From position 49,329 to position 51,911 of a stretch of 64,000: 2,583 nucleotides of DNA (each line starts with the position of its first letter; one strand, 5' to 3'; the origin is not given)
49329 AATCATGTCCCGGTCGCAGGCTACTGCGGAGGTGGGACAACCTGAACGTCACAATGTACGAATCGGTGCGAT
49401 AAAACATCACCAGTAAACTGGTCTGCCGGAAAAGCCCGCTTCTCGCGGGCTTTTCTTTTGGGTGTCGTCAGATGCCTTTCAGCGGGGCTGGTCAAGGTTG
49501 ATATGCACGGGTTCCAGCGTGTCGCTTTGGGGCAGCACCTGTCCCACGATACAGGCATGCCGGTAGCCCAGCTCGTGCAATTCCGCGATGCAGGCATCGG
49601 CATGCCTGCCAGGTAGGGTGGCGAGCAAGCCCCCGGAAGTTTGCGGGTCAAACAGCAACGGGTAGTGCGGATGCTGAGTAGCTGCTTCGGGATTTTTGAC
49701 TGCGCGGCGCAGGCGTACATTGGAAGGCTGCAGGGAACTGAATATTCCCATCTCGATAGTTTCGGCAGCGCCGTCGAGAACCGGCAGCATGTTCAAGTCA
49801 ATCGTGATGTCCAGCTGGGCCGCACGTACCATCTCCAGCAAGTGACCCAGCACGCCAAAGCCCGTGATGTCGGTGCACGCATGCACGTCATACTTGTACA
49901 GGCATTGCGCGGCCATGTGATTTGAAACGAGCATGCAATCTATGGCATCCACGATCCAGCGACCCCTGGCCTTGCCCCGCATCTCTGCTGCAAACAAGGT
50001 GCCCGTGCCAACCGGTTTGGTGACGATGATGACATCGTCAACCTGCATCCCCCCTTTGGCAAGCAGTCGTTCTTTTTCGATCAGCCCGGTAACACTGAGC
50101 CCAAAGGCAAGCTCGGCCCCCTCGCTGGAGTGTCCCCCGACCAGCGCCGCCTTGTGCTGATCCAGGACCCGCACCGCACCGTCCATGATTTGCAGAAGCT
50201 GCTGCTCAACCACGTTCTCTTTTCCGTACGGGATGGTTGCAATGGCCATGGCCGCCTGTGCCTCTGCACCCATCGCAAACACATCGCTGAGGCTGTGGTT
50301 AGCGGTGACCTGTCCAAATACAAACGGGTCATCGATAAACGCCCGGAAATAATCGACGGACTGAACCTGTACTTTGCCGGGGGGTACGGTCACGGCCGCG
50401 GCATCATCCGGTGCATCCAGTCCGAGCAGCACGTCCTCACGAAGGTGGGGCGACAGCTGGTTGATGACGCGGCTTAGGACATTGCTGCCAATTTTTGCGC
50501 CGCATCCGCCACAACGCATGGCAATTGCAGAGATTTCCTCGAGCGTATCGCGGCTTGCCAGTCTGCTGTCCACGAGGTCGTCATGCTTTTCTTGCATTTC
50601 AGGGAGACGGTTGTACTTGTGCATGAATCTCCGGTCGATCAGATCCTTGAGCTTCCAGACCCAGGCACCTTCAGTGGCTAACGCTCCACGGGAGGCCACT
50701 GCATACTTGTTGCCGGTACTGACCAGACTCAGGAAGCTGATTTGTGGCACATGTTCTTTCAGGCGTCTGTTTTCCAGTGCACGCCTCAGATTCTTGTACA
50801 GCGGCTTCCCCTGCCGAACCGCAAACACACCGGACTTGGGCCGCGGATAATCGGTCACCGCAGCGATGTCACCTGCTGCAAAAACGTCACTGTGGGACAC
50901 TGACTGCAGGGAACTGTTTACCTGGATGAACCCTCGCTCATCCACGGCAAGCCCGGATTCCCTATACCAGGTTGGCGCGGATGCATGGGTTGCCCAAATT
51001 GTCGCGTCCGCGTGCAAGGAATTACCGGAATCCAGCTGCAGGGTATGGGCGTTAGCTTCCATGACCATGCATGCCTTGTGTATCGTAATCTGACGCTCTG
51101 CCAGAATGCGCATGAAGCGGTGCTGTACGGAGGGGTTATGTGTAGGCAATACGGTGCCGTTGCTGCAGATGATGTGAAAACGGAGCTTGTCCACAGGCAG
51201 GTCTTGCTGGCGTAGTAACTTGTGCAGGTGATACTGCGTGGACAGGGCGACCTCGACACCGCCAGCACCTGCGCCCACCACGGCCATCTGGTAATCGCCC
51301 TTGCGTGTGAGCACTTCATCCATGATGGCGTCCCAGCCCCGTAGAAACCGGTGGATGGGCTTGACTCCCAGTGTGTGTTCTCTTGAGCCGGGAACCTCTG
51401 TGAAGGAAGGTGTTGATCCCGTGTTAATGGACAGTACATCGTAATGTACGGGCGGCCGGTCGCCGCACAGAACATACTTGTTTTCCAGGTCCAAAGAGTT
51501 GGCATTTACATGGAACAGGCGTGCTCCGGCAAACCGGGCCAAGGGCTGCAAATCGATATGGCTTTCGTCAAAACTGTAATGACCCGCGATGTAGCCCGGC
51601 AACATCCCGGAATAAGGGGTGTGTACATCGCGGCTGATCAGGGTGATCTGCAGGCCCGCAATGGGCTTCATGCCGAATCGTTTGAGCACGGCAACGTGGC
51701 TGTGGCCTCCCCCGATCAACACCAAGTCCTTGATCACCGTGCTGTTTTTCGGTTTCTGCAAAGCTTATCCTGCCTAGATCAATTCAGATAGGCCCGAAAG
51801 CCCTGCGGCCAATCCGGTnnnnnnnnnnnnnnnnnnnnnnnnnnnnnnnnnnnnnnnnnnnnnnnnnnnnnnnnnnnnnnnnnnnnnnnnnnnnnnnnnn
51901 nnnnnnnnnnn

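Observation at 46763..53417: Selenoneine-type (sen-like) organoselenium locus: EgtB/SenA homolog, SenB-like glycosyltransferase, NDH-2::SelD fusion and gshA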

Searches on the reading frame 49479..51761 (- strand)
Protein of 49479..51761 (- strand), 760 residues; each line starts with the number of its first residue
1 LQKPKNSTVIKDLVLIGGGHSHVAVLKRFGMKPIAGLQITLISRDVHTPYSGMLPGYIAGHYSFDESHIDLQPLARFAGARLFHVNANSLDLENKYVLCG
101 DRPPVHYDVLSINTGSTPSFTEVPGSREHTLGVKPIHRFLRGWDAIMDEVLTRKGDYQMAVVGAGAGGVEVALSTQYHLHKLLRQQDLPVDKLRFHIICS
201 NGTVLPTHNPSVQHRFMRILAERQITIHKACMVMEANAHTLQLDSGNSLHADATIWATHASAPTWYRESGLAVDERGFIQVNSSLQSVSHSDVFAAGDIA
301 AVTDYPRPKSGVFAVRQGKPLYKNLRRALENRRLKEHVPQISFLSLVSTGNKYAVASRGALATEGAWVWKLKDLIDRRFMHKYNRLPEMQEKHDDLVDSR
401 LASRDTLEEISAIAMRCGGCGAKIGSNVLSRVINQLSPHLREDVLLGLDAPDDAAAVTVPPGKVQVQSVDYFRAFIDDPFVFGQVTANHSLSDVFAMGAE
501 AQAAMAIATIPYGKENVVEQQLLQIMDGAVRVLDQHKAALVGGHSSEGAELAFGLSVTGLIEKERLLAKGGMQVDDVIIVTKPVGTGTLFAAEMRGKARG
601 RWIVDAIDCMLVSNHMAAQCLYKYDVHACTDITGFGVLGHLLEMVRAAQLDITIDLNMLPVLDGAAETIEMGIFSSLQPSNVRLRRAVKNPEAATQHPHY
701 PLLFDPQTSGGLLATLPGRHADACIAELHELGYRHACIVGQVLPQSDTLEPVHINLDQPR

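Call 3: search_protein_families(library=pfam, proteins=[window:49479-51761:-])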
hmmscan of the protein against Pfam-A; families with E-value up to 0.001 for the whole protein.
window:49479-51761:- (760 aa): 3 families
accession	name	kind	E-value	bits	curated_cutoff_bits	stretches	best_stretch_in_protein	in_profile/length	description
PF07992.20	Pyr_redox_2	-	1.6e-28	100.4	26.1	1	11-318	1-291/291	Pyridine nucleotide-disulphide oxidoreductase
PF02769.27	AIRS_C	-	9.7e-17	62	23.1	1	573-745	1-148/156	AIR synthase related protein, C-terminal domain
PF00586.29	AIRS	-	4.1e-16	59.8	24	1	452-560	2-111/112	AIR synthase related protein, N-terminal domain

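Call 4: search_protein_families(library=ncbifam, proteins=[window:49479-51761:-])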
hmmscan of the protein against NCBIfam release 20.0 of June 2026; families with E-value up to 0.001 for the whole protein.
window:49479-51761:- (760 aa): 25 families
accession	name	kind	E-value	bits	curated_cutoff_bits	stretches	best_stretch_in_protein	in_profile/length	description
TIGR03169.1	Nterm_to_SelD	hypoth_equivalog_domain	1.1e-143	479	310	1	12-383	1-365/365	pyridine nucleotide-disulfide oxidoreductase family protein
TIGR04369.1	fusion_not_SelD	hypoth_equivalog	3.4e-141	471.7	700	1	15-727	1-692/701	oxidoreductase/SelD-related fusion protein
TIGR00476.1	selD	equivalog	2.1e-86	290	125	1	415-718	6-308/311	selenide, water dikinase SelD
NF002098.0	PRK00943.1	equivalog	4.9e-61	206.5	299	1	417-752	14-344/347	selenide, water dikinase SelD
NF010705.0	PRK14105.1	equivalog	1.6e-34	119.3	291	1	417-668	14-277/345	selenide, water dikinase SelD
TIGR01379.1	thiL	equivalog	1.1e-22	80.4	184.15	1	431-670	4-247/320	thiamine-phosphate kinase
NF045765.1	PhenlGlyoxDHPadH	equivalog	2e-11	43.5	475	1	14-310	6-287/416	NADH-dependent phenylglyoxylate dehydrogenase subunit epsilon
NF004350.0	PRK05731.1-1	equivalog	3e-10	39.5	441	1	440-665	19-245/325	thiamine-phosphate kinase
NF004351.0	PRK05731.1-4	equivalog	8.5e-10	38.2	324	1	432-661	19-249/321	thiamine-phosphate kinase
NF049943.1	SQR_III_seleno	exception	1e-09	37.8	525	1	210-337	198-324/406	type III sulfide quinone reductase, selenoprotein subtype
TIGR02374.1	nitri_red_nirB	equivalog_domain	4.5e-09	35.3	578.35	1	14-302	2-280/794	nitrite reductase large subunit NirB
NF042949.2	3PPDioc_HcaD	equivalog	3.9e-08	32.4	450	1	12-303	3-279/386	3-phenylpropionate/cinnamic acid dioxygenase ferredoxin--NAD(+) reductase subunit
TIGR03385.1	CoA_CoA_reduc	equivalog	7.9e-08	31.5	578.8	1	107-304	104-287/439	CoA-disulfide reductase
TIGR02053.1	MerA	equivalog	1.5e-07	30.8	454.45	1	101-344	124-347/465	mercury(II) reductase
NF004353.0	PRK05731.2-2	equivalog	2.1e-07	30.4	301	1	482-670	54-236/311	thiamine-phosphate kinase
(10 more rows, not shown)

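Call 54: find_homologous_proteins(query=window:49479-51761:-, max_evalue=1e-30)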
Query window:49479-51761:- (760 aa): 8000 proteins with E <= 1e-30 among 8000 candidates; the best 120 are listed.
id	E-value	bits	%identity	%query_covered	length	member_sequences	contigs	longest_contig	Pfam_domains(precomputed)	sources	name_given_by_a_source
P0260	0.0e+0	1595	92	100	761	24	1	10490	PF07992.21,PF00586.30,PF02769.28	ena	-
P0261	0.0e+0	1540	88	100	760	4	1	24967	PF07992.21,PF00586.30,PF02769.28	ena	-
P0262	0.0e+0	1451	84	99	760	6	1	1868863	PF07992.21,PF00586.30,PF02769.28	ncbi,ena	-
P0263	0.0e+0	1438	82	99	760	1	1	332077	PF07992.21,PF00586.30,PF02769.28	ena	-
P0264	0.0e+0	1436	81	100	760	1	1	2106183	PF07992.21,PF00586.30,PF02769.28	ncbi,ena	-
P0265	0.0e+0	1418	82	98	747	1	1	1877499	PF07992.21,PF00586.30,PF02769.28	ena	-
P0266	0.0e+0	1388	79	100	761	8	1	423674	PF07992.21,PF00586.30,PF02769.28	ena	-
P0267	0.0e+0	1350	77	99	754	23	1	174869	PF07992.21,PF00586.30,PF02769.28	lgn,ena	-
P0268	0.0e+0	1330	74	99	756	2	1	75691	PF07992.21,PF00586.30,PF02769.28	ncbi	-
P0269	0.0e+0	1320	74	100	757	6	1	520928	PF07992.21,PF00586.30,PF02769.28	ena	-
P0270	0.0e+0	1320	74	99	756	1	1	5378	PF07992.21,PF00586.30,PF02769.28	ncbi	-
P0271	0.0e+0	1295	72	99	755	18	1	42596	PF07992.21,PF00586.30,PF02769.28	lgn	-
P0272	0.0e+0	1293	73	99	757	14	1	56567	PF07992.21,PF00586.30,PF02769.28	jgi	-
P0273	0.0e+0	1293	73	99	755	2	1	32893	PF07992.21,PF00586.30,PF02769.28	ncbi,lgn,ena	-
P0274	0.0e+0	1290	73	99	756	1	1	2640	PF07992.21,PF00586.30,PF02769.28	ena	-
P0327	0.0e+0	1056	61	99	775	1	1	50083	PF07992.21,PF00070.34,PF00586.30,PF02769.28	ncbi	-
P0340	0.0e+0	1020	58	99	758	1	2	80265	PF07992.21,PF13738.13,PF00586.30,PF02769.28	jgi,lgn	jgi:selenide,water dikinase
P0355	3.4e-298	1009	58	99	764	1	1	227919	PF07992.21,PF00586.30,PF02769.28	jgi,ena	-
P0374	3.5e-297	1006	58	99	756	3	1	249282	PF07992.21,PF00586.30,PF02769.28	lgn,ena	-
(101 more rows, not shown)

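Call 69: predict_structure(alignment_id=A1)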
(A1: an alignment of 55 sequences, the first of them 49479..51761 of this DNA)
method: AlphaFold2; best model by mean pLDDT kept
length: 760 residues; sequences in the alignment: 55
mean_pLDDT: 84.4   pTM: 0.85
mean pLDDT of the five models: 84.4, 84.1, 83.2, 81.5, 77.5
residues with pLDDT >= 90: 373; 70-90: 275; 50-70: 81; < 50: 31
segments of 3 or more residues with pLDDT < 50: 1-6, 311-313, 412-425
pLDDT, mean of each block of 10 residues (from residue 1): 48 90 92 88 84 82 86 88 91 94 92 76 84 81 92 93 83 94 94 92 71 90 92 91 91 84 88 89 94 83 70 67 95 87 79 86 92 89 77 57 62 37 53 83 65 67 90 84 94 93 87 71 92 93 73 89 80 96 93 83 91 96 94 88 91 95 92 68 81 90 87 96 97 95 94 76
secondary structure, 60 per line:
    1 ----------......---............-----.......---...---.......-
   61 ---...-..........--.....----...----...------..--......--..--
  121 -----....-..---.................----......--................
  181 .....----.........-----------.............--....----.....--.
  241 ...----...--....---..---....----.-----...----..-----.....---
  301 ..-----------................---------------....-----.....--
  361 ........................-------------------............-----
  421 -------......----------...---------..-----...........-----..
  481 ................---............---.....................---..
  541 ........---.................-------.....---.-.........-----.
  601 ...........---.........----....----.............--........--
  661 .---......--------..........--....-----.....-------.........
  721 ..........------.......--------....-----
elements in order (helices of 4 or more, strands of 3 or more residues): E11-16 H20-31 E37-43 E47-49 H53-59 E68-70 H71-77 E80-84 E89-91 E96-98 E109-114 H126-129 H136-152 E157-162 H165-185 E193-198 H210-222 E225-228 E233-237 E240-243 E248-250 E253-256 H265-268 E279-281 E293-297 H314-329 E345-348 E354-358 E361-365 H366-384 H404-415 H428-433 E444-446 E463-473 H479-496 E500-511 H515-535 E539-548 E552-562 H563-568 E576-580 H586-594 H600-611 H615-623 E628-631 H636-648 E651-655 H665-670 H679-687 H691-694 H700-704 E712-717 H718-730 E737-743 E752-755

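Call 71: fold_search(model_id=the predicted structure, library=pdb)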
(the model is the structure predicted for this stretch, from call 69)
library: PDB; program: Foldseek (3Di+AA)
matches with E <= 10: 1749; with E <= 0.001: 718
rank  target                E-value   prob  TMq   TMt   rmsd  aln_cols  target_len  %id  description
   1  2yye_B                3.7e-27  1.00  0.35  0.75  10.7       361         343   27  Crystal structure of selenophosphate synthetase from Aquifex aeolicus complexed with AMPCPP (released 2008-04-29)
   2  9a63_B                4.6e-27  1.00  0.46  0.86   2.7       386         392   22  Integrative model of YJLC-YJLD by crosslinking MS and deep learning (released 2024-09-18)
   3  3u0o_B                6.1e-27  1.00  0.36  0.80   9.1       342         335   30  The crystal structure of selenophosphate synthetase from E. coli (released 2012-03-14)
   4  5kmr_A                2.1e-26  1.00  0.45  0.83   3.0       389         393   20  The structure of type II NADH dehydrogenase from Caldalkalibacillus thermarum complexed with NAD+ at 3.0 angstrom reso (released 2017-01-25)
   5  2yye_A                2.6e-26  1.00  0.35  0.75  10.3       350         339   27  Crystal structure of selenophosphate synthetase from Aquifex aeolicus complexed with AMPCPP (released 2008-04-29)
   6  9a5s_A                3.5e-26  1.00  0.42  0.87   3.2       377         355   21  Integrative model of YUTJ-FER by crosslinking MS and deep learning (released 2024-09-18)
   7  5kmp_A                5.2e-26  1.00  0.45  0.84   3.9       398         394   20  The structure of G164E variant of type II NADH dehydrogenase from Caldalkalibacillus thermarum (released 2017-01-25)
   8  5kmp_B                8.6e-26  1.00  0.45  0.83   3.1       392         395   20  The structure of G164E variant of type II NADH dehydrogenase from Caldalkalibacillus thermarum (released 2017-01-25)
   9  3u0o_A                1.1e-25  1.00  0.36  0.82   7.6       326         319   29  The crystal structure of selenophosphate synthetase from E. coli (released 2012-03-14)
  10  5kmq_A                1.3e-25  1.00  0.45  0.83   3.0       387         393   21  The structure of I379E variant of type II NADH dehydrogenase from Caldalkalibacillus thermarum (released 2017-01-25)
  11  5kmq_D                1.4e-25  1.00  0.45  0.84   3.9       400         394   20  The structure of I379E variant of type II NADH dehydrogenase from Caldalkalibacillus thermarum (released 2017-01-25)
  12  4nwz_C                1.6e-25  1.00  0.45  0.84   4.0       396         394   20  Structure of bacterial type II NADH dehydrogenase from Caldalkalibacillus thermarum at 2.5A resolution (released 2014-02-19)
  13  4nwz_A                2.5e-25  1.00  0.45  0.83   3.0       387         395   20  Structure of bacterial type II NADH dehydrogenase from Caldalkalibacillus thermarum at 2.5A resolution (released 2014-02-19)
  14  5kmr_C                6.6e-25  1.00  0.44  0.82   4.2       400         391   21  The structure of type II NADH dehydrogenase from Caldalkalibacillus thermarum complexed with NAD+ at 3.0 angstrom reso (released 2017-01-25)
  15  2zau_C                9.8e-25  1.00  0.35  0.84   2.8       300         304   28  Crystal structure of an N-terminally truncated selenophosphate synthetase from Aquifex aeolicus (released 2008-06-17)
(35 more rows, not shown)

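Call 76: find_encoding_contigs(protein=P0355, flank=8000, max_places=1)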
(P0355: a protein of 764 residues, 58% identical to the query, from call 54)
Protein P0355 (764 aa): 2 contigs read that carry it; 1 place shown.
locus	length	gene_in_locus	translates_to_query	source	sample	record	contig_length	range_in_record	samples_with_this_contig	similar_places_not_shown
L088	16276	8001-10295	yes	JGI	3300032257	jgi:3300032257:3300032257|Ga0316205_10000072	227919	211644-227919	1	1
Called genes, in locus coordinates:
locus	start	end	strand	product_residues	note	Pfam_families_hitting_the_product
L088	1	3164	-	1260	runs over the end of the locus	PF00873:ACR_tran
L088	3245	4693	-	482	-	-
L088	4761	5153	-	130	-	-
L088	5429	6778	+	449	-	PF00158:Sigma54_activat, PF14532:Sigma54_activ_2, PF00004:AAA (weak), PF07728:AAA_5, PF25601:AAA_lid_14, PF02954:HTH_8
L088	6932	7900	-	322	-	PF10017:Methyltransf_33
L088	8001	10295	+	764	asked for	PF07992:Pyr_redox_2, PF00586:AIRS, PF02769:AIRS_C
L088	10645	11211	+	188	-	PF04366:Ysc84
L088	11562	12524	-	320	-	PF00534:Glycos_transf_1, PF13692:Glyco_trans_1_4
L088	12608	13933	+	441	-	PF12867:DinB_2 (faint), PF03781:FGE-sulfatase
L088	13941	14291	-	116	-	-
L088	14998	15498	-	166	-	-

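Call 77: find_encoding_contigs(protein=P0374, flank=8000, max_places=1)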
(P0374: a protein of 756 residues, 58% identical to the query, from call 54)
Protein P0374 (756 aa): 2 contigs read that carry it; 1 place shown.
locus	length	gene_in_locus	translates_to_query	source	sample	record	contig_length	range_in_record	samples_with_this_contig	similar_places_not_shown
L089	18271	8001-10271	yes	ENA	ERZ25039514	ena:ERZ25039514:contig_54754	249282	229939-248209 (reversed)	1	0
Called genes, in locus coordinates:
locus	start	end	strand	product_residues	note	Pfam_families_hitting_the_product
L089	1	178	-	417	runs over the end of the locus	?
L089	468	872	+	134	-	PF17775:YchJ_M-like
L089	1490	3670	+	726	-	PF00760:Cucumo_coat (faint), PF14718:SLT_L, PF01464:SLT, PF27553:SLT_superhelical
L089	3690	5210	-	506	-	-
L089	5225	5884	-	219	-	PF03193:RsgA_GTPase (weak), PF00005:ABC_tran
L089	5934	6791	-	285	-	PF12974:Phosphonate-bd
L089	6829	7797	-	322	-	PF10017:Methyltransf_33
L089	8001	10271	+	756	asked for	PF07992:Pyr_redox_2, PF00586:AIRS, PF02769:AIRS_C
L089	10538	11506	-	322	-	PF00534:Glycos_transf_1, PF13692:Glyco_trans_1_4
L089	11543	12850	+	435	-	PF12867:DinB_2 (weak), PF03781:FGE-sulfatase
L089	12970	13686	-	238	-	PF08239:SH3_3 (weak)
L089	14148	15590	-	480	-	PF13241:NAD_binding_7, PF14824:Sirohm_synth_M, PF10414:CysG_dimeriser, PF00590:TP_methylase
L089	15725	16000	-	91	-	PF00462:Glutaredoxin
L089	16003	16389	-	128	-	PF03625:DUF302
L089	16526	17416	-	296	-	PF00437:T2SSE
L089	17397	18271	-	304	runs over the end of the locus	PF05157:MshEN, PF00437:T2SSE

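Call 78: find_encoding_contigs(protein=P0340, flank=8000, max_places=1)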
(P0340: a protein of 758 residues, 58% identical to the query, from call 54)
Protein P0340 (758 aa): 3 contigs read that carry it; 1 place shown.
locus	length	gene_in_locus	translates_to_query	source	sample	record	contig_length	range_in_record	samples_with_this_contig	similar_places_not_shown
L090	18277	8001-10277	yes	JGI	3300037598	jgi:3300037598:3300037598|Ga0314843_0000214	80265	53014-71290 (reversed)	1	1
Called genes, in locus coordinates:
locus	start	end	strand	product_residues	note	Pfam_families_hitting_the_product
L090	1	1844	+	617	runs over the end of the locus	PF20969:MASE11, PF00512:HisKA, PF02518:HATPase_c, PF00072:Response_reg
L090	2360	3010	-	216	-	-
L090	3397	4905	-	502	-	-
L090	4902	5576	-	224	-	PF00005:ABC_tran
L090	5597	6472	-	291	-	PF12974:Phosphonate-bd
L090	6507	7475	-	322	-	PF10017:Methyltransf_33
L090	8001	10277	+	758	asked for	PF07992:Pyr_redox_2, PF13738:Pyr_redox_3 (faint), PF00586:AIRS, PF02769:AIRS_C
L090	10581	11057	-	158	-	-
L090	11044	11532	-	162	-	PF01322:Cytochrom_C_2 (faint)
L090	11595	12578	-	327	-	PF06727:DUF1207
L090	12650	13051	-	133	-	-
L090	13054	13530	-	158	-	PF00034:Cytochrom_C, PF13442:Cytochrome_CBB3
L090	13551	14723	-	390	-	PF13432:TPR_16 (faint), PF00515:TPR_1 (faint), PF13424:TPR_12, PF17874:TPR_MalT, PF13374:TPR_10 (weak), PF13424:TPR_12, PF24885:TPR_NPHP3, PF13424:TPR_12, +3 more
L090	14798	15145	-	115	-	-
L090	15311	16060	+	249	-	PF00072:Response_reg, PF00486:Trans_reg_C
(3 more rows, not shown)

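Call 79: find_encoding_contigs(protein=P0327, flank=8000, max_places=1)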
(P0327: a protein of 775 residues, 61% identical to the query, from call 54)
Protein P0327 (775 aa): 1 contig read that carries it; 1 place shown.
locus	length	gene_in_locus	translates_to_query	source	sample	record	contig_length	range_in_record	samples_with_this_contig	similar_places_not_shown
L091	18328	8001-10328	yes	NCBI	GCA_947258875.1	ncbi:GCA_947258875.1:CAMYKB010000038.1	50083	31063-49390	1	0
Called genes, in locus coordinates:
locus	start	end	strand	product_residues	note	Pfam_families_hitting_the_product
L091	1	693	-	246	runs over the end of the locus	-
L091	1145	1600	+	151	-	-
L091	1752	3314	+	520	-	PF05598:DUF772, PF01609:DDE_Tnp_1, PF13751:DDE_Tnp_1_6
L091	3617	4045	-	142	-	-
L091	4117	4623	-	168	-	PF08327:AHSA1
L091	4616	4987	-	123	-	PF12840:HTH_20, PF01022:HTH_5, PF12802:MarR_2, PF13412:HTH_24 (weak), PF01047:MarR (weak)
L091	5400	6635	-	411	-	PF00817:IMS, PF21999:IMS_HHH_1 (weak), PF11799:IMS_C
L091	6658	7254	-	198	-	PF01726:LexA_DNA_bind, PF09339:HTH_IclR (weak), PF12802:MarR_2 (weak), PF00717:Peptidase_S24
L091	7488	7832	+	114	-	-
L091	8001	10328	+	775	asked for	PF07992:Pyr_redox_2, PF00070:Pyr_redox (faint), PF00586:AIRS, PF02769:AIRS_C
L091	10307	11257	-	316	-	PF00534:Glycos_transf_1, PF13692:Glyco_trans_1_4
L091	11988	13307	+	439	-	PF12867:DinB_2, PF03781:FGE-sulfatase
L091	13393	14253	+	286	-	PF12974:Phosphonate-bd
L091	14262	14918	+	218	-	PF00005:ABC_tran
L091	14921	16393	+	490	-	-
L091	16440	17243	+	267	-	PF27507:DjlA_TM, PF05099:TerB, PF00226:DnaJ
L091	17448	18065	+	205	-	PF03006:HlyIII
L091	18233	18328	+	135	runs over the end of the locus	PF07238:PilZ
